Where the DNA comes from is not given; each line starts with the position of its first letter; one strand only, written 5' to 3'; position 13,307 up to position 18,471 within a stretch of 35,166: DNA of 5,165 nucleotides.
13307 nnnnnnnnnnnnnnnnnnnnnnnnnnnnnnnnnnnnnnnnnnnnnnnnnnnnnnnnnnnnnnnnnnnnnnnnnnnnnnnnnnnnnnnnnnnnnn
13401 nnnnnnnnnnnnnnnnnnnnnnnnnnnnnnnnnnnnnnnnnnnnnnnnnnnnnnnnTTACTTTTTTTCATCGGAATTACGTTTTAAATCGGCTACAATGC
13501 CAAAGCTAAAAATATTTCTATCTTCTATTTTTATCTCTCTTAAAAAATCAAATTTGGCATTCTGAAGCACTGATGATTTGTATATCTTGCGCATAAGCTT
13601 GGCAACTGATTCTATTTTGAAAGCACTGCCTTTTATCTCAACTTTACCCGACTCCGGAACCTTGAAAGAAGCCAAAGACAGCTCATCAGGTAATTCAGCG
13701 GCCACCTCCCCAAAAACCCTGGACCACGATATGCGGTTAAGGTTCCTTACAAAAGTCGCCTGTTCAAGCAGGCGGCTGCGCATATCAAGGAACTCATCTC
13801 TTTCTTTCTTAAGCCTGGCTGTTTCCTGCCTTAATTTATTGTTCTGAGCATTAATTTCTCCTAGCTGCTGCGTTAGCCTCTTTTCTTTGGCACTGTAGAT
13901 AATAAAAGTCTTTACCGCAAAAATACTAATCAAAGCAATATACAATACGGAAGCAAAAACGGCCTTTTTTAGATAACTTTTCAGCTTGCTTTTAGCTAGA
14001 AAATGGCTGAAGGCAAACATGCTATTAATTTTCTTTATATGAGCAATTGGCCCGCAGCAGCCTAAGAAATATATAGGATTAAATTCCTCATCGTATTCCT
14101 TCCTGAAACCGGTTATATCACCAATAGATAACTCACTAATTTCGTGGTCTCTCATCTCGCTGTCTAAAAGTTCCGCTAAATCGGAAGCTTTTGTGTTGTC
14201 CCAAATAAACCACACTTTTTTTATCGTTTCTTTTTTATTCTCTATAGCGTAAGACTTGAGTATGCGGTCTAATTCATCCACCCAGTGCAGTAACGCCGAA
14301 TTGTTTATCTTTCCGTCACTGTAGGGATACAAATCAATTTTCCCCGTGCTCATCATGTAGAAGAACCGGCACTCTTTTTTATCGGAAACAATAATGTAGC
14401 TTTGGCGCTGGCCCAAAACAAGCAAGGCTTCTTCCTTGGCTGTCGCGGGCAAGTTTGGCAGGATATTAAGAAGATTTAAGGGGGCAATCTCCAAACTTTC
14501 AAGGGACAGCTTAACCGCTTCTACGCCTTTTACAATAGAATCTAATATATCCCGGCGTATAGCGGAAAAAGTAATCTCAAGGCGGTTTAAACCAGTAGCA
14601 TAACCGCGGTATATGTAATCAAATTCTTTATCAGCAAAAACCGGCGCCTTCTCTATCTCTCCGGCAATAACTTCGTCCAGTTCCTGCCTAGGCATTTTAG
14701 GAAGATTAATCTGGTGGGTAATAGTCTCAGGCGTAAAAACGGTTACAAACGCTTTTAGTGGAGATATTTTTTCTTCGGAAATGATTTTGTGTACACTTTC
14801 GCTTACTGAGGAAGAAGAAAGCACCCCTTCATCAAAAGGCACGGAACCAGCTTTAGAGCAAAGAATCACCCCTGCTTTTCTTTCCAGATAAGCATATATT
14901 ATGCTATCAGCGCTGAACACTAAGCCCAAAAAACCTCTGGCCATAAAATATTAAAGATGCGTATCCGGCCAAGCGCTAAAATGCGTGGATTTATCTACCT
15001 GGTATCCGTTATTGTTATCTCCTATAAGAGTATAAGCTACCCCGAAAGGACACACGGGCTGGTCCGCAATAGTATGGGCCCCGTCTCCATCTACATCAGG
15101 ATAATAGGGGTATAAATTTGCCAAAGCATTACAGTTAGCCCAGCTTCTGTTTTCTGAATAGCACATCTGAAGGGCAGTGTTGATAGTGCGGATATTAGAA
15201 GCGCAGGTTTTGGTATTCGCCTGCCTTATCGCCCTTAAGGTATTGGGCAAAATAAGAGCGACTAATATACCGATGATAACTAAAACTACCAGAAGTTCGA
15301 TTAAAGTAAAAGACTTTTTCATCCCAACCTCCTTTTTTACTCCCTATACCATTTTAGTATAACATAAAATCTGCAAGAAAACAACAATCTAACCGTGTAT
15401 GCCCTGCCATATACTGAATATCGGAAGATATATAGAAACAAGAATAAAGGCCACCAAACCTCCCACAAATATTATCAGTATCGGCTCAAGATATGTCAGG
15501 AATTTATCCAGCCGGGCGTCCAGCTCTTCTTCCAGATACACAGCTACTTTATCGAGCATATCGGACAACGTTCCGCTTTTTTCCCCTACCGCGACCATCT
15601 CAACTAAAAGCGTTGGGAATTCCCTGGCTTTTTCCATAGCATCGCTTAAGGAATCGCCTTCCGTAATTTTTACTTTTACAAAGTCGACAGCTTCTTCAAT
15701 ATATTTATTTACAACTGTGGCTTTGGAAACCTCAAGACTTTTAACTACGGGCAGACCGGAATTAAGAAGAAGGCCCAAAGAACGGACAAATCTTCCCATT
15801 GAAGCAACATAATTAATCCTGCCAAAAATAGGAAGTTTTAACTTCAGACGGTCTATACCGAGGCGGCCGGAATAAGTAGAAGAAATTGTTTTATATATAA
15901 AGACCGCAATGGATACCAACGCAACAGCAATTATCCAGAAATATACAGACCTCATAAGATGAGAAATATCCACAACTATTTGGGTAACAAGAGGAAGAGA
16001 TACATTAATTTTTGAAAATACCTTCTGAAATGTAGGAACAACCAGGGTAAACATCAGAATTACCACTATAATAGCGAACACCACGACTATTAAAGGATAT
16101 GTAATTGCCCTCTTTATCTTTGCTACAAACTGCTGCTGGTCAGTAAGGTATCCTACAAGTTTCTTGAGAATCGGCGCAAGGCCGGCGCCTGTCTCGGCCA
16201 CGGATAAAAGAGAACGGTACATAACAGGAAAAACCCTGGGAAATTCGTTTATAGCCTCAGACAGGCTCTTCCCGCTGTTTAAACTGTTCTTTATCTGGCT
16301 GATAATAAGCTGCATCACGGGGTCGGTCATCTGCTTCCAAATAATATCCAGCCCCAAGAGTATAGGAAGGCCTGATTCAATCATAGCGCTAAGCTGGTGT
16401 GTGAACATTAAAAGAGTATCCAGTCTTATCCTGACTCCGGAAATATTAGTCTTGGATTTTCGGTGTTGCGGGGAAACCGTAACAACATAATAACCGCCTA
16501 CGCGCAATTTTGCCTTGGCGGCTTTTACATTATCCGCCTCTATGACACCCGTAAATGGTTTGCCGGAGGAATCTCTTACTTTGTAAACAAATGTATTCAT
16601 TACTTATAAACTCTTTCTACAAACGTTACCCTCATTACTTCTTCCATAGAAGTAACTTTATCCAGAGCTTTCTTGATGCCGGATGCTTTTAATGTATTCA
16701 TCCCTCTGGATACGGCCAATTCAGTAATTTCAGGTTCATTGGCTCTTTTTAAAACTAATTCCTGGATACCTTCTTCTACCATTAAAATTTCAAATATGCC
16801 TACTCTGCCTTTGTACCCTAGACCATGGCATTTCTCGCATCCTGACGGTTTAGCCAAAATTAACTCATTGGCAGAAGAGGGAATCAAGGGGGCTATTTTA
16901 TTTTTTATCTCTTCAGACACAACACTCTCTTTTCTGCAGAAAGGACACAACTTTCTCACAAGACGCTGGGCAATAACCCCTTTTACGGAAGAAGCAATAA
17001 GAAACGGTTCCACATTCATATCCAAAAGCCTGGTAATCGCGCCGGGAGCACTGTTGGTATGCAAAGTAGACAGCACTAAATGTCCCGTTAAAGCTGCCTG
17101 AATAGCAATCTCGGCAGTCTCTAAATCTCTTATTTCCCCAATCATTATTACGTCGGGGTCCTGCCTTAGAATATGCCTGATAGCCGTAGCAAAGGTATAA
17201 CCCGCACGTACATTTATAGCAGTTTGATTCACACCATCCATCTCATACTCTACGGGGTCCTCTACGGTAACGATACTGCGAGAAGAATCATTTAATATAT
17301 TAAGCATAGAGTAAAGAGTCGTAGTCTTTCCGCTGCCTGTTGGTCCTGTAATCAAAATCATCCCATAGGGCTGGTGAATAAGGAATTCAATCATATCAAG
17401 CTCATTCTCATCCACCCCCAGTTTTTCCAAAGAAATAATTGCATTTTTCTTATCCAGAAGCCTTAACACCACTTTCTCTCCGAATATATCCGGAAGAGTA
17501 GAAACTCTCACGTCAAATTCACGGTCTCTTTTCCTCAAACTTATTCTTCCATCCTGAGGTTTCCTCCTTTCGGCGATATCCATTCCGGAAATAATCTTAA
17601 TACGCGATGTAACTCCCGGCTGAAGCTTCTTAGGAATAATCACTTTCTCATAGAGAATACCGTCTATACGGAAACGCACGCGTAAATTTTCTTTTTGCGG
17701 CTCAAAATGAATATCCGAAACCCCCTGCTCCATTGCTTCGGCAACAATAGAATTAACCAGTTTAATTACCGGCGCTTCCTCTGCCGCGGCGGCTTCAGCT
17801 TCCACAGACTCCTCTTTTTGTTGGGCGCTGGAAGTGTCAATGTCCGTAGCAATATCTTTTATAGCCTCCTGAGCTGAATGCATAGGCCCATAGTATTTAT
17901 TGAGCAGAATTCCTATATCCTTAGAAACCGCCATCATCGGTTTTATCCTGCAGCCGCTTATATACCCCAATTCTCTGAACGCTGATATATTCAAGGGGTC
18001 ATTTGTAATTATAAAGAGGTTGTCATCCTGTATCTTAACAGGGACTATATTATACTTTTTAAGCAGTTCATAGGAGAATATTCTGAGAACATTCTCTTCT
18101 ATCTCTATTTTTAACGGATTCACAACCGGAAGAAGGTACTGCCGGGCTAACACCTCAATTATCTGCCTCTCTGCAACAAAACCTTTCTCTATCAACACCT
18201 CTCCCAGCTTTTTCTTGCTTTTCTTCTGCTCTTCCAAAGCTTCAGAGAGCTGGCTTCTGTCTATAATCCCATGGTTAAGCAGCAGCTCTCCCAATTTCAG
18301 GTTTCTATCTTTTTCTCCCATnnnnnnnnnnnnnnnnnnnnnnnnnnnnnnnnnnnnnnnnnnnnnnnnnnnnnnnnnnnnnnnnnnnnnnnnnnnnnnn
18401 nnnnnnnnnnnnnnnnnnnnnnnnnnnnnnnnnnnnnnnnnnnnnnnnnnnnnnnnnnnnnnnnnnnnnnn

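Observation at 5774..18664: Self-contained T4P/T2SS-hybrid locus with oversized pilin-like cargo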

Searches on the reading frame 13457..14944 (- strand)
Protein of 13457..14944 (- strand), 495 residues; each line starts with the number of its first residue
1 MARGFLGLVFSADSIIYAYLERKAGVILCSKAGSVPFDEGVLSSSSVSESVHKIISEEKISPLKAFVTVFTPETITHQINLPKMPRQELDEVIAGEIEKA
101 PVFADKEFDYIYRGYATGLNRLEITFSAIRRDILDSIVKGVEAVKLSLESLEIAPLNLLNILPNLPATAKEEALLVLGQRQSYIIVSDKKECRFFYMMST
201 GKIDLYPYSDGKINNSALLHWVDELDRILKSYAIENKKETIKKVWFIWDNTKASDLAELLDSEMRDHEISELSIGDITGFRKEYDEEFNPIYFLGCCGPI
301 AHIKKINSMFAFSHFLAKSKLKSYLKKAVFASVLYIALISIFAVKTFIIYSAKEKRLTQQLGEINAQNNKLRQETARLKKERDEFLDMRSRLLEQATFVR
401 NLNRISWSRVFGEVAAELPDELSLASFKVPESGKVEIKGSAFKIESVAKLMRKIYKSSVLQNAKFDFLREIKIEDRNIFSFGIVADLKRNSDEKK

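Call 3: search_protein_families(library=pfam, proteins=[window:13457-14944:-], max_evalue=0.01)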
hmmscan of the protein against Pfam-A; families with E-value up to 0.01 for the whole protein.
window:13457-14944:- (495 aa): 4 families
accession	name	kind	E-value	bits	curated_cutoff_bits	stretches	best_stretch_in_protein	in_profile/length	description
PF05137.18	PilN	-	1e-07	32.3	22.8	1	410-485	2-76/78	Fimbrial assembly protein (PilN)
PF11104.14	PilM_2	-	6.1e-05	22.5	27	1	7-154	1-158/340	Type IV pilus assembly protein PilM;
PF04977.20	DivIC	-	0.0071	16.6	28.9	0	334-396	3-61/80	Septum formation initiator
PF04124.18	Dor1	-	0.0086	15.4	23.3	0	344-399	38-93/339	Dor1-like family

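Call 16: search_protein_families(library=ncbifam, proteins=[window:13457-14944:-], max_evalue=0.01)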
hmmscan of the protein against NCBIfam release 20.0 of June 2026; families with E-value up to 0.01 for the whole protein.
window:13457-14944:- (495 aa): 3 families
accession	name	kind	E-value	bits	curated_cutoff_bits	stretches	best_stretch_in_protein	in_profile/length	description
NF045709.1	Amuc_1101_fam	equivalog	1.5e-06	27.3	650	1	46-189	53-197/608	Amuc_1101 family PilM-like pilus complex protein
TIGR01175.1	pilM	subfamily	0.00022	20.3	133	1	38-186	44-204/348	type IV pilus assembly protein PilM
TIGR02209.1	ftsL_broad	equivalog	0.0036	17.2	42.45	1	333-396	6-67/85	cell division protein FtsL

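Call 41: search_solved_structures(query=window:13457-14944:-, max_evalue=1)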
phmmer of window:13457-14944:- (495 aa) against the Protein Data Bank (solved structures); distinct sequences matched with E-value up to 1: 2.
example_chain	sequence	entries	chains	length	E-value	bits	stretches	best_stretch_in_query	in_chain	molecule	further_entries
3jc8_Ma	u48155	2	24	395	0.029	16.5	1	37-146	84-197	Type IV pilus biogenesis protein PilM | PilM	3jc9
23sh_r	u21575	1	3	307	0.28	13.2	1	376-445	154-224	tail fiber gp9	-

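Call 73: find_related_loci(query=A5, collection=metagenome_contigs, flank=10000)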
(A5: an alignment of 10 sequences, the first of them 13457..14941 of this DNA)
Query A5 (494 aa) in metagenome_contigs; peptide patterns used: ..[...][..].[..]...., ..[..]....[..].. (x = any residue, [..] = any of these).
525 stretches matched a pattern; 16 encode a relative of the query (tblastn E <= 1e-3); 16 distinct loci.
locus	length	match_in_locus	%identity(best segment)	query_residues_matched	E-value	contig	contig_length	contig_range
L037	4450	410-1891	99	1-494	0e+0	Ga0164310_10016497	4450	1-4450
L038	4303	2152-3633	48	1-494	5e-153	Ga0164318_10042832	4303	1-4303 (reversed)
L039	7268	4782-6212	42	5-494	2e-117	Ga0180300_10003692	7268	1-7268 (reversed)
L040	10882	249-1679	42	5-494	6e-117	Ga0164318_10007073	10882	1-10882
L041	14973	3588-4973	41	15-486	8e-108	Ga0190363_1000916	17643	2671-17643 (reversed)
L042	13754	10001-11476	36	1-494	7e-100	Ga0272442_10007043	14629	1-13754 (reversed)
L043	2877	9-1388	36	35-494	7e-90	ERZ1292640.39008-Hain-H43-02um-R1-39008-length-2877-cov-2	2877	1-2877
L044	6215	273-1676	33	2-469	7e-84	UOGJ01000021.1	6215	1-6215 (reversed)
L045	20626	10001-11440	30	2-487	2e-80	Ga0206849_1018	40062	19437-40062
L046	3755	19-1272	33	74-492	9e-76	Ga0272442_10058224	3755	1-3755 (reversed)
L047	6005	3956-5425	30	1-486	4e-71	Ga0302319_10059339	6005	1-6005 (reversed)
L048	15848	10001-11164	32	92-487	1e-68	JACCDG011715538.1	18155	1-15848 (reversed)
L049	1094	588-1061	41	2-161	3e-37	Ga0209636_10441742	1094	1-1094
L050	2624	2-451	45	342-492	7e-35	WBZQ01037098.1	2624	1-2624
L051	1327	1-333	51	377-487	6e-32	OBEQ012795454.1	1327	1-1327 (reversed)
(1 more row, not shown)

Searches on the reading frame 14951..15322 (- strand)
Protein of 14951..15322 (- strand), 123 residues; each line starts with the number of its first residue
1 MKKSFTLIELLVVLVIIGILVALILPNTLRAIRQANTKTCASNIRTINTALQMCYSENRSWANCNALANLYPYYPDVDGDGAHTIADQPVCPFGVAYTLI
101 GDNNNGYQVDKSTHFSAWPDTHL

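Call 3: search_protein_families(library=pfam, proteins=[window:14951-15322:-], max_evalue=0.01)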
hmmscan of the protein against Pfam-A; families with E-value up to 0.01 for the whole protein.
window:14951-15322:- (123 aa): 2 families
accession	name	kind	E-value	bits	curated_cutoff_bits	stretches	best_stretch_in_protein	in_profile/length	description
PF07963.17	N_methyl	-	1.5e-06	28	21.2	1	2-24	4-26/27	Prokaryotic N-terminal methylation motif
PF25665.1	His1_capsid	-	0.0012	19.2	27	1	4-47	4-47/73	His1 virus capsid protein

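Call 16: search_protein_families(library=ncbifam, proteins=[window:14951-15322:-], max_evalue=0.01)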
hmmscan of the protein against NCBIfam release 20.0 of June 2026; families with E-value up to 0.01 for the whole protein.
window:14951-15322:- (123 aa): 12 families
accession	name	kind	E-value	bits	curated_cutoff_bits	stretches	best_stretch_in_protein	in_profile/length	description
TIGR01710.1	typeII_sec_gspG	equivalog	4.8e-13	49.3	88.85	1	4-63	2-61/134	type II secretion system major pseudopilin GspG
NF040999.1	pilin_ComGC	equivalog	5.1e-11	42.6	75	1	2-67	1-66/84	competence type IV pilus major pilin ComGC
NF007862.0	PRK10574.1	equivalog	1.7e-09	37.9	138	1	2-71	4-73/145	prepilin peptidase-dependent pilin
NF041775.1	typeIV_PilA_Myxo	equivalog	1.2e-08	35.2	400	1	3-63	11-71/214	type IV pilin protein PilA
TIGR02596.1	TIGR02596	subfamily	1.5e-06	28.4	70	1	5-60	1-57/196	Verru_Chthon cassette protein D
TIGR01708.2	typeII_sec_gspH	equivalog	1.8e-06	28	80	1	4-29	3-28/169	type II secretion system minor pseudopilin GspH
NF041013.1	T4P_ComGE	equivalog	8.5e-06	25.8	49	1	3-52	4-54/83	competence type IV pilus minor pilin ComGE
TIGR02532.1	IV_pilin_GFxxxE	domain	7.7e-05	22.4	16.3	1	5-25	4-24/24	prepilin-type N-terminal cleavage/methylation domain-containing protein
NF040982.1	ComGD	equivalog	0.00044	20.7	70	1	2-46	1-45/139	competence type IV pilus minor pilin ComGD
TIGR02523.1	type_IV_pilV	equivalog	0.002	18.6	52.2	1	5-44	4-46/139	type IV pilus modification protein PilV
NF041002.1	pilin_ComGF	equivalog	0.0025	18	80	1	3-39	2-37/139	competence type IV pilus minor pilin ComGF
TIGR02599.1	TIGR02599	subfamily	0.0047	16.2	256.5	1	4-52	1-50/361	Verru_Chthon cassette protein C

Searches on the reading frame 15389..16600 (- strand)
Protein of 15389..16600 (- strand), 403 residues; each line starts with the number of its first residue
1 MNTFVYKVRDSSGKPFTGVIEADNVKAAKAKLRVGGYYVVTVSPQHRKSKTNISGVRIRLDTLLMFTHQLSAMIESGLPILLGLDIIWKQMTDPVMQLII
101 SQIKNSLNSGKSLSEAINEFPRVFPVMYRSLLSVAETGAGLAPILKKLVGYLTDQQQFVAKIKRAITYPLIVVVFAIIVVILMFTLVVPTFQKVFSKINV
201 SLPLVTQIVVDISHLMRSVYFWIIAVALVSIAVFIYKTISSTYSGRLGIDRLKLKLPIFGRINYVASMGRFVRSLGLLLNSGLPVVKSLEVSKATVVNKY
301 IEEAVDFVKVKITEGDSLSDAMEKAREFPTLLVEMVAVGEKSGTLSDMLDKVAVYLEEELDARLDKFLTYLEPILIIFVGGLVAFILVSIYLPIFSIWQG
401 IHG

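Call 3: search_protein_families(library=pfam, proteins=[window:15389-16600:-], max_evalue=0.01)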
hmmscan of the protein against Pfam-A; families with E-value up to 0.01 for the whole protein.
window:15389-16600:- (403 aa): 1 family
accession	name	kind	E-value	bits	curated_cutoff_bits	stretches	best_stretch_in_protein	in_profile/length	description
PF00482.28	T2SSF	-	1.7e-57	193.2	25.2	2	271-393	1-125/125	Type II secretion system (T2SS), protein F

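Call 16: search_protein_families(library=ncbifam, proteins=[window:15389-16600:-], max_evalue=0.01)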
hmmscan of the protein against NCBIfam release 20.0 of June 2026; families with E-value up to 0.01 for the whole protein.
window:15389-16600:- (403 aa): 6 families
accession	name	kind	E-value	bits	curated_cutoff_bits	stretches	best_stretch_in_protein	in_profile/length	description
TIGR02120.1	GspF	equivalog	3e-102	342.9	424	1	4-400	1-400/401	type II secretion system inner membrane protein GspF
NF052607.1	T4PiliAsmPilCThrm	equivalog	1.2e-93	314.4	700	1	1-398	1-401/406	type IV pilus assembly protein PilC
NF052606.1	T4PiliAsmPilCMyx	equivalog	4.6e-87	292.6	700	1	3-401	21-418/419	type IV pilus assembly protein PilC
NF007861.0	PRK10573.1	equivalog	2.6e-77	260.6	401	1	11-397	14-394/401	protein transport protein HofC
NF047826.1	T3SSXpsF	equivalog_domain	1.5e-58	198.5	650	1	1-398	1-401/405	type II secretion system protein XpsF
NF041012.2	T4P_ComGB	equivalog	3.2e-42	145.1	240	1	66-397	6-330/332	competence type IV pilus assembly protein ComGB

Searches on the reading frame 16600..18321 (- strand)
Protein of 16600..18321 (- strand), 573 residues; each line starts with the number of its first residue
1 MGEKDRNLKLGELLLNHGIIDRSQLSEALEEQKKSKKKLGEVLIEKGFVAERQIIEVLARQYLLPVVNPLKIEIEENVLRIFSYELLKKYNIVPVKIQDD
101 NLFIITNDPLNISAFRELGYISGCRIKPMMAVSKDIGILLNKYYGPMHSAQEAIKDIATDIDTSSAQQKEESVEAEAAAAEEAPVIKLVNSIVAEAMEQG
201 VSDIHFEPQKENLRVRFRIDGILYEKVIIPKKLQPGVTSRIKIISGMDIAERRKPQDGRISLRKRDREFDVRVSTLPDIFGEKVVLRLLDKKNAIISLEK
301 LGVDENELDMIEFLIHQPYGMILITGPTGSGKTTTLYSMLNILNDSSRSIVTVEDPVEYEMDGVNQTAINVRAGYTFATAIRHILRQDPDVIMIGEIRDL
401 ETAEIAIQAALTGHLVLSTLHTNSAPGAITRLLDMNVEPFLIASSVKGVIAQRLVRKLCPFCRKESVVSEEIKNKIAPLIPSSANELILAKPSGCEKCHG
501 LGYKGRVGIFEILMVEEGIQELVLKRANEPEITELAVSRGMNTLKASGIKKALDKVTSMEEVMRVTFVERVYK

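Call 3: search_protein_families(library=pfam, proteins=[window:16600-18321:-], max_evalue=0.01)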
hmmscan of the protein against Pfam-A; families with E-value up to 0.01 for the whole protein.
window:16600-18321:- (573 aa): 16 families
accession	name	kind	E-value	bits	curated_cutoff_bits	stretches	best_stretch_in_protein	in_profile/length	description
PF00437.27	T2SSE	-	1.4e-140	468.6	24.9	1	179-564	2-370/370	Type II/IV secretion system protein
PF05157.20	MshEN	-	1.5e-16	60.6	23.1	1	64-149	3-89/90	MshEN domain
PF13191.12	AAA_16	-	5.6e-05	24.1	32.6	1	316-433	22-124/167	AAA ATPase domain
PF13476.12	AAA_23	-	8.8e-05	23.7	27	1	311-345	15-45/201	AAA domain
PF13401.12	AAA_22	-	0.00011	23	27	1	319-360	5-46/130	AAA domain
PF13173.12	AAA_14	-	0.00048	20.6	27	1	321-417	4-91/129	AAA domain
PF03266.21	NTPase_1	-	0.00068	20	23.9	0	322-347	2-27/168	NTPase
PF02492.25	cobW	-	0.00078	19.5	20.7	1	322-363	3-44/180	CobW/HypB/UreG, nucleotide-binding domain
PF13555.12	AAA_29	-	0.0015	18.6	27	1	318-343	21-46/61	P-loop containing region of AAA domain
PF01637.24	ATPase_2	-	0.0017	18.6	33.2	1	305-365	5-66/225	ATPase domain predominantly from Archaea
PF20720.3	nSTAND3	-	0.002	18.3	27.2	1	319-358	17-56/155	Novel STAND NTPase 3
PF13086.12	AAA_11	-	0.0043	17.3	27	0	305-344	4-42/257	AAA domain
PF00004.35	AAA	-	0.0056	17.6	21.2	0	322-403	1-72/131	ATPase family associated with various cellular activities (AAA)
PF03215.21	Rad17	-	0.0059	17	23.8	0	312-343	38-69/186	Rad17 P-loop domain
PF25199.1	nSTAND_NTPase5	-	0.0063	16.8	34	0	317-350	39-73/145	Novel STAND NTPase 5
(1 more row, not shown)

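Call 16: search_protein_families(library=ncbifam, proteins=[window:16600-18321:-], max_evalue=0.01)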
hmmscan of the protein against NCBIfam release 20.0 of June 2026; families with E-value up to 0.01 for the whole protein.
window:16600-18321:- (573 aa): 29 families (the best 25 are shown)
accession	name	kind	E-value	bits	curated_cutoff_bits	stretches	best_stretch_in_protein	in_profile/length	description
TIGR02538.1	type_IV_pilB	equivalog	8.4e-193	642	675.65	1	9-566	1-562/564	type IV-A pilus assembly ATPase PilB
TIGR02533.1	type_II_gspE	equivalog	2.4e-178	593.8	630.25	1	82-566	4-486/486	type II secretion system ATPase GspE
NF053534.1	T4PilAsmATPsTfpB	equivalog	7.6e-148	493.5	850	1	49-566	63-582/584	type IV pilus assembly ATPase TfpB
NF007755.0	PRK10436.1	equivalog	3.2e-139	464.6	617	1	86-566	13-459/465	type II secretion system protein GspE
NF041000.1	ATPase_ComGA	equivalog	4.7e-81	271.7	300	1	191-456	2-266/267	competence type IV pilus ATPase ComGA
TIGR01420.1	pilT_fam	subfamily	4.3e-56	190.6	319.1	1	190-457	3-270/343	PilT/PilU family type 4a pilus ATPase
TIGR02525.1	plasmid_TraJ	equivalog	3.7e-28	98.5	368.3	1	285-436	121-273/372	plasmid transfer ATPase TraJ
TIGR02524.1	dot_icm_DotB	equivalog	2.5e-22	79.6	463.3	1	311-434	127-258/358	Dot/Icm type IV secretion system ATPase DotB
NF053729.1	c-di-GMP_motif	domain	6.5e-20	70.7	38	1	9-61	1-53/53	cyclic di-GMP-binding domain-containing protein, MshE-related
NF058587.1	archaellum_moto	equivalog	1.1e-16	60.7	550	1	321-434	277-395/527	archaellum flagellar ATPase motor FlaI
NF008411.1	PRK11234.1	equivalog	4.6e-16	58.4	1170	1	3-214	477-687/723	cyclic di-3',5'-guanylate-activated glycosyltransferase NfrB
NF012033.0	PRK15489.1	equivalog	8.3e-16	57.3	537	1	7-175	490-658/703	glycosyl transferase family protein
TIGR02788.1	VirB11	equivalog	7e-15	54.9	249.95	1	321-437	146-267/308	P-type DNA transfer ATPase VirB11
TIGR02782.1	TrbB_P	equivalog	3e-14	53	304.55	1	321-435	138-255/303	P-type conjugative transfer ATPase TrbB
TIGR03819.1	heli_sec_ATPase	hypoth_equivalog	1.4e-13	50.8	373.15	1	283-432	141-297/340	TadA family conjugal transfer-associated ATPase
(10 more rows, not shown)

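Call 40: search_solved_structures(query=window:16600-18321:-, max_evalue=1e-30)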
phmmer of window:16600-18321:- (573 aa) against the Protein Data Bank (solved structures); distinct sequences matched with E-value up to 1e-30: 20.
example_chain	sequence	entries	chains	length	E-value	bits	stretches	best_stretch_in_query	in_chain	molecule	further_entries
5zfr_A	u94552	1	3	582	3e-154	517.8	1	9-568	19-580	Type IV pilus biogenesis ATPase PilB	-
6olj_C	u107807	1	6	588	3.9e-154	517.4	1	8-568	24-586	Type IV pilus biogenesis ATPase PilB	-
5tsg_B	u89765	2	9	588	1.3e-153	515.8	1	8-568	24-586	Type IV pilus biogenesis ATPase PilB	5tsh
3jc8_Ba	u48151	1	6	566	6.8e-153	513.3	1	9-568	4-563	Type IV-A pilus assembly ATPase PilB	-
6f8l_G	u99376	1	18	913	3.7e-141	474.6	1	9-566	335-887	Type IV pilus assembly protein PilF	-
4pht_A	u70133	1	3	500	4.5e-127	428.1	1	108-566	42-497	General secretory pathway protein E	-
4ksr_A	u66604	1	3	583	1.7e-124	419.7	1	179-567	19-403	Type II secretion system protein E, Hemolysin-coregulated protein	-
4kss_A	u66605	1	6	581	2.2e-124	419.3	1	179-566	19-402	Type II secretion system protein E, hemolysin-coregulated protein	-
1p9r_A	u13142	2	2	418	2.5e-124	419.1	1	156-565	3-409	General secretion pathway protein E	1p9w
5oiu_A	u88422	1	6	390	3.7e-108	365.7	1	181-566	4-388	Type IV pilus assembly protein PilF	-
6ejf_A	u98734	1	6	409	9.9e-108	364.3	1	187-566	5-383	Type IV pilus assembly protein PilF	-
5it5_F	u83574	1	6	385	1.2e-107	364.1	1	187-566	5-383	ATP binding motif-containing protein PilF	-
2ewv_A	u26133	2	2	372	1.1e-37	133.3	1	181-458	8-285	twitching motility protein PilT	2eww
2gsz_A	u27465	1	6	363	2.9e-37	131.8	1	191-458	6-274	twitching motility protein PilT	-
2eyu_A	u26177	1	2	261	1.2e-34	123.2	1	299-458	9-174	twitching motility protein PilT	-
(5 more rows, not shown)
